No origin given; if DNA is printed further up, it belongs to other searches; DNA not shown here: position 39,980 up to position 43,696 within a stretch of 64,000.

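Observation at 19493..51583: Five large exported paralogs (methyltransferase-like Rossmann domain + two PQQ/BamB-like propellers + conserved His/Cys cluster) interleaved with sulfatases and fucosidases: a candidate uncharacterised glycan-processing family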

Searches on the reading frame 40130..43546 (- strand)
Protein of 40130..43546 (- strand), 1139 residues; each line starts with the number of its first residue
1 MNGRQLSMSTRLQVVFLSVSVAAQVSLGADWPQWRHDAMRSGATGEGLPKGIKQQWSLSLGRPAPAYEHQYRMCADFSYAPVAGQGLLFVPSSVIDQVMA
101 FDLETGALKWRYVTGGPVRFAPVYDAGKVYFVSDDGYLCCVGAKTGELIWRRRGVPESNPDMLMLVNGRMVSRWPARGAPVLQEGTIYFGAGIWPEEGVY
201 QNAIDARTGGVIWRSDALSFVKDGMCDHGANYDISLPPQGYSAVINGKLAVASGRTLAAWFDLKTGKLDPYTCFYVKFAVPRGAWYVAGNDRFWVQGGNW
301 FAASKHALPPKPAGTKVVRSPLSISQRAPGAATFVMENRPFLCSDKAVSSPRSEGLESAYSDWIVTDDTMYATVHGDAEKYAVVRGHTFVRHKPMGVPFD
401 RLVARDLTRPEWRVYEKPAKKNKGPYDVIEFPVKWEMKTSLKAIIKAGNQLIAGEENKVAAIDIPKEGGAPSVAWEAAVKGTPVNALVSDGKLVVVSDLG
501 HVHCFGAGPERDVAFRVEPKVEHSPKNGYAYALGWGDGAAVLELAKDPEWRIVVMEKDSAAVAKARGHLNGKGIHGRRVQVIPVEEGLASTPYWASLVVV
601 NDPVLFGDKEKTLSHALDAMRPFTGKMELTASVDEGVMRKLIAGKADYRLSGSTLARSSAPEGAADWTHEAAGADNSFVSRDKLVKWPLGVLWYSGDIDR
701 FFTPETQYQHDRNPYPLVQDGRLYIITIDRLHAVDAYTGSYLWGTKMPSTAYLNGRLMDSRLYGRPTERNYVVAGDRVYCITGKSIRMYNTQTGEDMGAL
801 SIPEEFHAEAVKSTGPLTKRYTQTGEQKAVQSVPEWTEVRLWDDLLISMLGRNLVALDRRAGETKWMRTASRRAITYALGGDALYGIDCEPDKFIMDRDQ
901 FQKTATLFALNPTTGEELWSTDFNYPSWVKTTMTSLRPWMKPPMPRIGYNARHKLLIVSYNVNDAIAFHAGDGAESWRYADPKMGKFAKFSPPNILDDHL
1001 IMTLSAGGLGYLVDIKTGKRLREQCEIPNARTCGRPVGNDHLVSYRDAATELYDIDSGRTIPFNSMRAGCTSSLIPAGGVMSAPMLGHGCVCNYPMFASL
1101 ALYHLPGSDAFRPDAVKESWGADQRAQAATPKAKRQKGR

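Call 3: search_protein_families(library=pfam, proteins=[window:40130-43546:-], max_evalue=0.01)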
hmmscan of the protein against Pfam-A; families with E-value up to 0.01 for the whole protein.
window:40130-43546:- (1139 aa): 3 families
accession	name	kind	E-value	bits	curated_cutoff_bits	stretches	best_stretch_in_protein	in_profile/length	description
PF13360.13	PQQ_2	-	1.8e-34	119.9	27.6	3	54-160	15-107/233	Outer membrane protein assembly factor BamB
PF01011.28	PQQ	-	4.6e-14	52.5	26.7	0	121-212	52-137/595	Glucose/ethanol/alcohol dehydrogenase, beta-propeller domain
PF13570.13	Beta-prop_ACSF4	-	4.4e-09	36.6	133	1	96-153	71-130/329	Beta-alanine-activating enzyme, beta-propeller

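Call 4: search_protein_families(library=ncbifam, proteins=[window:40130-43546:-], max_evalue=0.01)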
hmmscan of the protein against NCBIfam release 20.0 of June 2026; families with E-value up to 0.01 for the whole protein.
window:40130-43546:- (1139 aa): 5 families
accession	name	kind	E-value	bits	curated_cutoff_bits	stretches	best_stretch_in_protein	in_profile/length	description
TIGR03300.1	assembly_YfgL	equivalog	1.8e-14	53.3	285.2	1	76-152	96-171/377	outer membrane protein assembly factor BamB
TIGR03075.1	PQQ_enz_alc_DH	subfamily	1.4e-12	47.1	480.05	1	66-155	50-149/530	PQQ-dependent dehydrogenase, methanol/ethanol family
NF008351.0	PRK11138.1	equivalog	8.2e-12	44.3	423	1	75-151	110-185/394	outer membrane protein assembly factor BamB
TIGR04528.1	acido_non_PQQ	subfamily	9e-11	41.2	650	0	715-750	53-88/493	acido-empty-quinoprotein group A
NF053615.1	SerThrKinAfsKStmc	equivalog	2.5e-09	36.3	1300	1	97-151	715-769/809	protein serine/threonine kinase AfsK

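Call 40: find_homologous_proteins(query=window:40130-43546:-, max_evalue=1e-10)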
Query window:40130-43546:- (1139 aa): 894 proteins with E <= 1e-10 among 8000 candidates; the best 120 are listed.
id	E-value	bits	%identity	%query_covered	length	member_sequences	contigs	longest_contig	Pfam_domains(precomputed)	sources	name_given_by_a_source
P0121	0.0e+0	2680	100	100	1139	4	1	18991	PF01011.29,PF13360.14,PF13570.14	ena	-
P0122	0.0e+0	1993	74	98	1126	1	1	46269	PF01011.29,PF13360.14,PF13570.14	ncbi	-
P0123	0.0e+0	1629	60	98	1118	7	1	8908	PF01011.29,PF13360.14,PF13570.14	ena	-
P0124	0.0e+0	1628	60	99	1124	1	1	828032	PF01011.29,PF13360.14,PF13570.14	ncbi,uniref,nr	ncbi:outer membrane biogenesis protein BamB [Planctomycetes bacterium CA13]|uniref:Outer membrane bi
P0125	0.0e+0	1558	58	98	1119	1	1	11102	PF01011.29,PF13360.14,PF13570.14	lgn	-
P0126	0.0e+0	1490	57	96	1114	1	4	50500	PF01011.29,PF13360.14,PF13570.14,PF25293.2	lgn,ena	-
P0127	0.0e+0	1448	56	98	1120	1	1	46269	PF01011.29,PF13360.14,PF13570.14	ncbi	-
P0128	0.0e+0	1366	53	97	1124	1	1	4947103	PF01011.29,PF13360.14,PF13570.14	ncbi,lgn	ncbi:hypothetical protein JCM19992_20710 [Thermostilla marina]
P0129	0.0e+0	1244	50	96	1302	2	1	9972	PF01011.29,PF13360.14,PF13570.14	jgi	-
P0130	0.0e+0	1241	51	96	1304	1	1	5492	PF01011.29,PF13360.14,PF13570.14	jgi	-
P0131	0.0e+0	1229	49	97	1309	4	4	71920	PF01011.29,PF13360.14,PF13570.14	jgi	-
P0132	0.0e+0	1224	48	98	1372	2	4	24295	PF01011.29,PF13360.14,PF13570.14,PF25293.2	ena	-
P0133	0.0e+0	1218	51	96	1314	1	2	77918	PF01011.29,PF13360.14,PF13570.14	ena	-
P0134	0.0e+0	1217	49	99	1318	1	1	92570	PF01011.29,PF13360.14,PF13570.14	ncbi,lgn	-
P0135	0.0e+0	1214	49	98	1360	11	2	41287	PF01011.29,PF13360.14,PF13570.14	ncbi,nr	ncbi:MAG: PQQ-binding-like beta-propeller repeat protein [Planctomycetes bacterium]|nr:PQQ-binding-l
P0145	0.0e+0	1180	48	98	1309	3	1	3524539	PF01011.29,PF13360.14,PF13570.14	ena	-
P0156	0.0e+0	1139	48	98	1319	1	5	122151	PF13360.14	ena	-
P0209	8.5e-162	559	32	95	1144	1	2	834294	PF01011.29,PF13360.14,PF13570.14,PF25293.2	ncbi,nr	ncbi:MAG: PQQ-binding-like beta-propeller repeat protein [Kiritimatiellae bacterium]|nr:PQQ-binding-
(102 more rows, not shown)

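Call 41: find_encoding_contigs(protein=P0122, flank=10000, max_places=2)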
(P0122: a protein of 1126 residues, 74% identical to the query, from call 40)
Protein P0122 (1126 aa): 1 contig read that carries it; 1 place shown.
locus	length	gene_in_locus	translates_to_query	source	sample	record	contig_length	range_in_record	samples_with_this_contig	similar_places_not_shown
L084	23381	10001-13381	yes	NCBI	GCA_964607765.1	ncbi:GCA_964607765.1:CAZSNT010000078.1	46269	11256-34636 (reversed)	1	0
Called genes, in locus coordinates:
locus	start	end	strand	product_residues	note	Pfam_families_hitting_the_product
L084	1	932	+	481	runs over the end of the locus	PF01120:Alpha_L_fucos, PF14871:GHL6 (weak)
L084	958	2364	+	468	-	PF00884:Sulfatase, PF01663:Phosphodiest (faint), PF16347:SGSH_C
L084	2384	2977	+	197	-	PF04542:Sigma70_r2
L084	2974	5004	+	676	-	PF00069:Pkinase, PF07714:PK_Tyr_Ser-Thr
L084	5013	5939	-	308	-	PF01156:IU_nuc_hydro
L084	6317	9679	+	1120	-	PF01011:PQQ (faint), PF13360:PQQ_2, PF13570:Beta-prop_ACSF4 (weak)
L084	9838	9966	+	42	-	-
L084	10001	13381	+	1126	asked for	PF13360:PQQ_2, PF01011:PQQ (faint), PF13570:Beta-prop_ACSF4, PF13360:PQQ_2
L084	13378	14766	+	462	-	PF00884:Sulfatase, PF01663:Phosphodiest (weak), PF16347:SGSH_C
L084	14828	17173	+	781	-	PF14498:Glyco_hyd_65N_2, PF22124:Glyco_hydro_95_cat, PF21307:Glyco_hydro_95_C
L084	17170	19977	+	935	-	PF13570:Beta-prop_ACSF4 (weak), PF25292:Beta-prop_CGLA, PF25290:CGLA_M, PF25291:CGLA_C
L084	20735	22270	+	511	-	PF00884:Sulfatase, PF16347:SGSH_C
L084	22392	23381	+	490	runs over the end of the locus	PF00884:Sulfatase, PF16347:SGSH_C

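Call 42: find_encoding_contigs(protein=P0124, flank=10000, max_places=2)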
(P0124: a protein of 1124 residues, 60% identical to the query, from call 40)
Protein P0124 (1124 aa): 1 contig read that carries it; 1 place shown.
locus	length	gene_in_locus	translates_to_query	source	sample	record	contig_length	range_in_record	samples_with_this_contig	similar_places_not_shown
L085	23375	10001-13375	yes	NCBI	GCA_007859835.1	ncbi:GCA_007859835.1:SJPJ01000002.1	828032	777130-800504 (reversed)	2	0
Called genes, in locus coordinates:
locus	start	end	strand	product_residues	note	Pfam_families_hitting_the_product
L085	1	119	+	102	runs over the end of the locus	-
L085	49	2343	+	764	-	PF22124:Glyco_hydro_95_cat, PF21307:Glyco_hydro_95_C (weak)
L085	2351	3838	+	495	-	PF00884:Sulfatase, PF01663:Phosphodiest, PF02995:DUF229 (faint), PF16347:SGSH_C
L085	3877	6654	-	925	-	PF25788:Ig_Rha78A_N, PF08531:Bac_rhamnosid_N, PF05592:Bac_rhamnosid, PF17389:Bac_rhamnosid6H, PF17390:Bac_rhamnosid_C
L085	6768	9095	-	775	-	PF14498:Glyco_hyd_65N_2, PF22124:Glyco_hydro_95_cat, PF21307:Glyco_hydro_95_C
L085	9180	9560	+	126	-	PF00884:Sulfatase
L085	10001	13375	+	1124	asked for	PF13360:PQQ_2, PF01011:PQQ (faint), PF13570:Beta-prop_ACSF4, PF13360:PQQ_2 (weak)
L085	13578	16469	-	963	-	-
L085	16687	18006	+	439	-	PF01011:PQQ (faint), PF13360:PQQ_2, PF13570:Beta-prop_ACSF4 (faint), PF13360:PQQ_2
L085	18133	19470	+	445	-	-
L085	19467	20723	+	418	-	PF13243:SQHop_cyclase_C (faint)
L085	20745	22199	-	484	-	PF07690:MFS_1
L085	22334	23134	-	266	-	-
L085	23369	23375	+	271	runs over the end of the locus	PF23023:Anti-Pycsar_Apyc1, PF00753:Lactamase_B (weak), PF12706:Lactamase_B_2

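Call 43: find_encoding_contigs(protein=P0128, flank=10000, max_places=1)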
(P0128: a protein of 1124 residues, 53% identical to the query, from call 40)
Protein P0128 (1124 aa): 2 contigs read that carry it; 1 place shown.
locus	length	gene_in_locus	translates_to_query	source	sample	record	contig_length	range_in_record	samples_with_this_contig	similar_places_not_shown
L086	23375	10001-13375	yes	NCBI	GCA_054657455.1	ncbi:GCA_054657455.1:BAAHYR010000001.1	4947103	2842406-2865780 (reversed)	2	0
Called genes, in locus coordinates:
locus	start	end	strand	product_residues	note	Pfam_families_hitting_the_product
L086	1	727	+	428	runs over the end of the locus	PF04616:Glyco_hydro_43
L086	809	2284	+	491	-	PF00884:Sulfatase, PF01663:Phosphodiest (faint), PF16347:SGSH_C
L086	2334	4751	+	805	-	PF14498:Glyco_hyd_65N_2, PF22124:Glyco_hydro_95_cat, PF21307:Glyco_hydro_95_C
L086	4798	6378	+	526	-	PF00884:Sulfatase, PF01663:Phosphodiest (faint), PF00884:Sulfatase, PF16347:SGSH_C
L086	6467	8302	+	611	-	PF00884:Sulfatase, PF16347:SGSH_C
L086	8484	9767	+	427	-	-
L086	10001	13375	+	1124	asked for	PF01011:PQQ (faint), PF13360:PQQ_2, PF13570:Beta-prop_ACSF4 (weak), PF13360:PQQ_2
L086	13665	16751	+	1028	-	PF01011:PQQ (faint), PF13360:PQQ_2, PF13570:Beta-prop_ACSF4 (weak)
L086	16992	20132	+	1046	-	PF13649:Methyltransf_25, PF01011:PQQ (faint), PF13360:PQQ_2, PF13570:Beta-prop_ACSF4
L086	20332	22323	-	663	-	PF12729:4HB_MCP_1 (weak), PF13682:CZB (weak), PF00672:HAMP, PF00015:MCPsignal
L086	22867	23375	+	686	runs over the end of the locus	PF06480:FtsH_ext, PF07728:AAA_5 (faint), PF00004:AAA, PF17862:AAA_lid_3, PF01434:Peptidase_M41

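Call 44: find_encoding_contigs(protein=P0145, flank=10000, max_places=1)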
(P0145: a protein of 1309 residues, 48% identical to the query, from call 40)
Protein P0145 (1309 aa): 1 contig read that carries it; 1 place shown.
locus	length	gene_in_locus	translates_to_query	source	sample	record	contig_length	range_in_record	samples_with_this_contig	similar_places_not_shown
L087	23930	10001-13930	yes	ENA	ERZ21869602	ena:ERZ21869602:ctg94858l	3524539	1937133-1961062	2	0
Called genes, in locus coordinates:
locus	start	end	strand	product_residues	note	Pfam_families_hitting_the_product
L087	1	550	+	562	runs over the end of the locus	PF02638:GHL10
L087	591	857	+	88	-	-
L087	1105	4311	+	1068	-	PF25788:Ig_Rha78A_N, PF08531:Bac_rhamnosid_N, PF05592:Bac_rhamnosid, PF17389:Bac_rhamnosid6H, PF17390:Bac_rhamnosid_C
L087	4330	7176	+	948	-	PF25788:Ig_Rha78A_N, PF08531:Bac_rhamnosid_N, PF05592:Bac_rhamnosid, PF17389:Bac_rhamnosid6H, PF17390:Bac_rhamnosid_C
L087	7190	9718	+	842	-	PF00884:Sulfatase, PF01663:Phosphodiest (faint), PF16347:SGSH_C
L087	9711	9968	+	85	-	-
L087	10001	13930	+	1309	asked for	PF13360:PQQ_2, PF01011:PQQ (faint), PF13570:Beta-prop_ACSF4 (weak), PF13360:PQQ_2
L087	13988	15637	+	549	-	PF00884:Sulfatase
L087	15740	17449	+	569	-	PF13088:BNR_2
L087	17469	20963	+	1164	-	PF25788:Ig_Rha78A_N, PF08531:Bac_rhamnosid_N, PF05592:Bac_rhamnosid, PF17389:Bac_rhamnosid6H, PF17390:Bac_rhamnosid_C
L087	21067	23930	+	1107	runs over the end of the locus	PF25788:Ig_Rha78A_N, PF00754:F5_F8_type_C, PF22633:F5_F8_type_C_2 (weak), PF08531:Bac_rhamnosid_N, PF05592:Bac_rhamnosid, PF17389:Bac_rhamnosid6H, PF17390:Bac_rhamnosid_C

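Call 45: find_encoding_contigs(protein=P0209, flank=10000, max_places=1)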
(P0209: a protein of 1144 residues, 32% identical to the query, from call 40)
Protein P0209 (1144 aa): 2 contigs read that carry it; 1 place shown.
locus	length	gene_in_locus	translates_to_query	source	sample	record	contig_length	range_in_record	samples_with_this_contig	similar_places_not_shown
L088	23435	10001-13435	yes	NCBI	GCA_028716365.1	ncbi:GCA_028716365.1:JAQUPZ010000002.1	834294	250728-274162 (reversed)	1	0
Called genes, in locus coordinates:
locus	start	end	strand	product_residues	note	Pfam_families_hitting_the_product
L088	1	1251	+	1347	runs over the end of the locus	PF18582:HZS_alpha, PF03781:FGE-sulfatase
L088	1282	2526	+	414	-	-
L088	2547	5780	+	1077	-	PF01011:PQQ (weak), PF13360:PQQ_2, PF13570:Beta-prop_ACSF4 (weak), PF13360:PQQ_2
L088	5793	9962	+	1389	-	PF01839:FG-GAP (faint), PF21348:RGL11_C (faint), PF25292:Beta-prop_CGLA, PF13517:FG-GAP_3 (weak), PF13570:Beta-prop_ACSF4, PF25292:Beta-prop_CGLA (weak)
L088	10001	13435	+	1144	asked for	PF13360:PQQ_2, PF01011:PQQ (faint), PF25293:Beta-prop_EMC1_N (faint), PF13570:Beta-prop_ACSF4 (weak), PF13360:PQQ_2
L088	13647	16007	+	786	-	PF21254:AGA-YXIM_GBD (faint), PF19543:GH123_N (faint), PF22680:Glyco_hydro_123_N_2, PF13320:GH123_cat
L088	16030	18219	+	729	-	PF16126:DUF4838 (faint)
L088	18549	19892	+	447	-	PF01408:GFO_IDH_MocA, PF19051:GFO_IDH_MocA_C2, PF22725:GFO_IDH_MocA_C3 (faint)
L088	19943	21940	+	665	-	-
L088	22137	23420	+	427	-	PF06439:3keto-disac_hyd, PF20407:DUF1583_N (faint), PF06439:3keto-disac_hyd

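Call 87: predict_structure(alignment_id=A4)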
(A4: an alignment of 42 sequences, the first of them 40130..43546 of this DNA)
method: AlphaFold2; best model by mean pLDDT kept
length: 1139 residues; sequences in the alignment: 42
mean_pLDDT: 82.1   pTM: 0.86
mean pLDDT of the five models: 82.1, 81.2, 80.1, 78.2, 77.6
residues with pLDDT >= 90: 513; 70-90: 384; 50-70: 169; < 50: 73
segments of 3 or more residues with pLDDT < 50: 1-9, 21-30, 32-34, 69-72, 349-355, 393-395, 1068-1073, 1083-1098, 1130-1139
pLDDT, mean of each block of 10 residues (from residue 1): 38 56 40 51 83 92 61 68 93 89 94 89 93 94 95 92 85 87 93 86 97 94 76 75 89 79 95 64 73 85 88 73 64 86 68 53 86 83 60 61 93 72 73 94 91 94 93 96 90 92 94 72 81 95 93 94 92 88 89 93 94 95 94 91 94 94 83 72 86 72 56 81 86 87 91 83 63 94 95 96 94 89 82 90 94 96 96 93 95 89 96 97 93 78 90 93 90 95 67 86 67 91 67 72 72 83 61 59 46 46 84 87 58 42
secondary structure, 60 per line:
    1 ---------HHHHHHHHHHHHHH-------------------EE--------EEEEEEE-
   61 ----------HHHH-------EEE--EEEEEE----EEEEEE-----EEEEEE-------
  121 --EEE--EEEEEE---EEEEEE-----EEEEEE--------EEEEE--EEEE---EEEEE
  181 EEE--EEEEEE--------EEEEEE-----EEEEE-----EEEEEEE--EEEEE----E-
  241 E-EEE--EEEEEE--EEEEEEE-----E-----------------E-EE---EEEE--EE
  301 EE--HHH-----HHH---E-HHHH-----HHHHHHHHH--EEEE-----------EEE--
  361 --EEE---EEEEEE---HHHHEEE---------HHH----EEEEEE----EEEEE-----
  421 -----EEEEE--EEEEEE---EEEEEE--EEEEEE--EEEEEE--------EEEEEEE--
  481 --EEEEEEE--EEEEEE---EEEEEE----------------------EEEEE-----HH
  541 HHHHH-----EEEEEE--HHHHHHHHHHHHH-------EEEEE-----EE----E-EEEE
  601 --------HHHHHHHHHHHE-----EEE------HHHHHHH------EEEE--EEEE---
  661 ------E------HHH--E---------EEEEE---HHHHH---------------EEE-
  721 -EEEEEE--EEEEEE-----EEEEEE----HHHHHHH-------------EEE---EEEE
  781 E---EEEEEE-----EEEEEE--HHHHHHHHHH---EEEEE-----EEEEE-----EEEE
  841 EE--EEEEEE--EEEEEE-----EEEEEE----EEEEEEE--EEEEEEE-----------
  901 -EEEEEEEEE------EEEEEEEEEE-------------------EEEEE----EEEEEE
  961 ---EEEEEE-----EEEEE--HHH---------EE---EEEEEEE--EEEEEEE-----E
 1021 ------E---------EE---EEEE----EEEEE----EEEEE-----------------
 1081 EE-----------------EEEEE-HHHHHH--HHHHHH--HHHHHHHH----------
elements in order (helices of 4 or more, strands of 3 or more residues): H10-23 E53-59 H71-74 E82-84 E87-92 E97-102 E108-113 E123-125 E128-133 E137-142 E148-153 E162-166 E169-172 E176-183 E186-191 E200-205 E211-215 E221-227 E230-234 E243-245 E248-253 E256-262 E293-296 E299-302 H321-324 H330-338 E341-344 E356-358 E363-365 E369-374 H378-381 E382-384 E401-406 E411-415 E426-430 E433-438 E442-447 E450-455 E458-463 E472-478 E483-489 E492-497 E501-506 E529-533 H539-545 E551-556 H559-571 E579-583 E597-600 H609-619 E626-628 H635-641 E648-651 E654-657 E689-693 H697-701 E717-719 E722-727 E730-735 E741-746 H751-757 E771-773 E777-781 E785-790 E796-801 H804-813 E817-821 E827-831 E837-842 E845-850 E853-858 E864-869 E874-880 E883-889 E902-910 E917-926 E946-950 E955-960 E964-969 E975-979 E999-1005 E1008-1014 E1042-1045 E1050-1054 E1059-1063 E1100-1104 H1106-1111 H1114-1119 H1122-1129
